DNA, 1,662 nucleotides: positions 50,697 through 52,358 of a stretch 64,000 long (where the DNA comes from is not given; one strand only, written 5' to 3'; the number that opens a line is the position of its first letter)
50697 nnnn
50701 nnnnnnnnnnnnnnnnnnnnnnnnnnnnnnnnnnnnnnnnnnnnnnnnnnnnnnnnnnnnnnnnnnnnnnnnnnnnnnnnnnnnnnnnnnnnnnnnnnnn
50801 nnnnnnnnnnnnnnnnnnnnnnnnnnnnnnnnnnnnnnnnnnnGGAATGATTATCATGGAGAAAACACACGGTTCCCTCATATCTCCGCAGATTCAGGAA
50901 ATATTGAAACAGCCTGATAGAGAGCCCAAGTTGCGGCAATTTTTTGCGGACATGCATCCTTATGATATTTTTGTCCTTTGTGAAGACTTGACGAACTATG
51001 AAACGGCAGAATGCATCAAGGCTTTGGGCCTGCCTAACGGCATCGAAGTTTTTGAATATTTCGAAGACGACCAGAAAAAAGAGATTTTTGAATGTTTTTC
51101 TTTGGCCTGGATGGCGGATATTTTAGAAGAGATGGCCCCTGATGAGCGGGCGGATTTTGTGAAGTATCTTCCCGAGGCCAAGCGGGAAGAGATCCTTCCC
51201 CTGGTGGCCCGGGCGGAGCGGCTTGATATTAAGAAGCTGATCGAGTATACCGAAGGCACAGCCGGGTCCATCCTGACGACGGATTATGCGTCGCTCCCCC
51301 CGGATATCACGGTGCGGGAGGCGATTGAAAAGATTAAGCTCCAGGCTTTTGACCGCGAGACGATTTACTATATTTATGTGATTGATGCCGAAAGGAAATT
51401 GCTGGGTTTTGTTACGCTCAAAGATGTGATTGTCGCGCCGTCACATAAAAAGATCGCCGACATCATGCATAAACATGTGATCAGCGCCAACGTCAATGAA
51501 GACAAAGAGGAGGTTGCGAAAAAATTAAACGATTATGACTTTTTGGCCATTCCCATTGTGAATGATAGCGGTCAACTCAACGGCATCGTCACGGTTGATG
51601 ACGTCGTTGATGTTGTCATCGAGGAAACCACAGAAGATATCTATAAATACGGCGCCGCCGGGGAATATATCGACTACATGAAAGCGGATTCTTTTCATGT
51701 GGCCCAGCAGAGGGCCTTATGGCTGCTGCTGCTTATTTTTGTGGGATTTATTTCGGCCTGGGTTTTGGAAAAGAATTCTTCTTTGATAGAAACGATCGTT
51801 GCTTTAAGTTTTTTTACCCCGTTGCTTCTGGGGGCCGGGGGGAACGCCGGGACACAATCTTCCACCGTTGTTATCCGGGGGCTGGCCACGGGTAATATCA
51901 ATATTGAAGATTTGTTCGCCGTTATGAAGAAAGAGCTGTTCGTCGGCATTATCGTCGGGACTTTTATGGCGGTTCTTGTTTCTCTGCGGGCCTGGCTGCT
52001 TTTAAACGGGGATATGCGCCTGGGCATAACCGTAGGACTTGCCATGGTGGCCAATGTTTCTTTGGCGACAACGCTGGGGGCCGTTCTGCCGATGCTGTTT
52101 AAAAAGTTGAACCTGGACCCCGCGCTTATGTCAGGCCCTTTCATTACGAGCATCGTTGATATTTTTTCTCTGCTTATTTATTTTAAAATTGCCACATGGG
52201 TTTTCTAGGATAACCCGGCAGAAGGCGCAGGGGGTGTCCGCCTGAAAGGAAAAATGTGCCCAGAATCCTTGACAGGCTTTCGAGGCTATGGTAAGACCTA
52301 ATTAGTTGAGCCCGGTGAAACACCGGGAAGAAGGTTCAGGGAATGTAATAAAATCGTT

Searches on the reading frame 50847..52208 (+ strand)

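Call 47: search_protein_families(library=pfam, proteins=[window:50847-52208:+], max_evalue=0.0001)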
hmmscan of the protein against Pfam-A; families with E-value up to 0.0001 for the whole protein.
window:50847-52208:+ (453 aa): 3 families
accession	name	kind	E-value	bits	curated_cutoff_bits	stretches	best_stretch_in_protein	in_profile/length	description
PF01769.21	MgtE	-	3e-36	124.9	27.6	1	324-447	1-124/125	Divalent cation transporter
PF03448.22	MgtE_N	-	1.2e-21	77.6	25.9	1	36-136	1-101/102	MgtE intracellular N domain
PF00571.33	CBS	-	5e-19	68.8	24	2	203-257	1-55/57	CBS domain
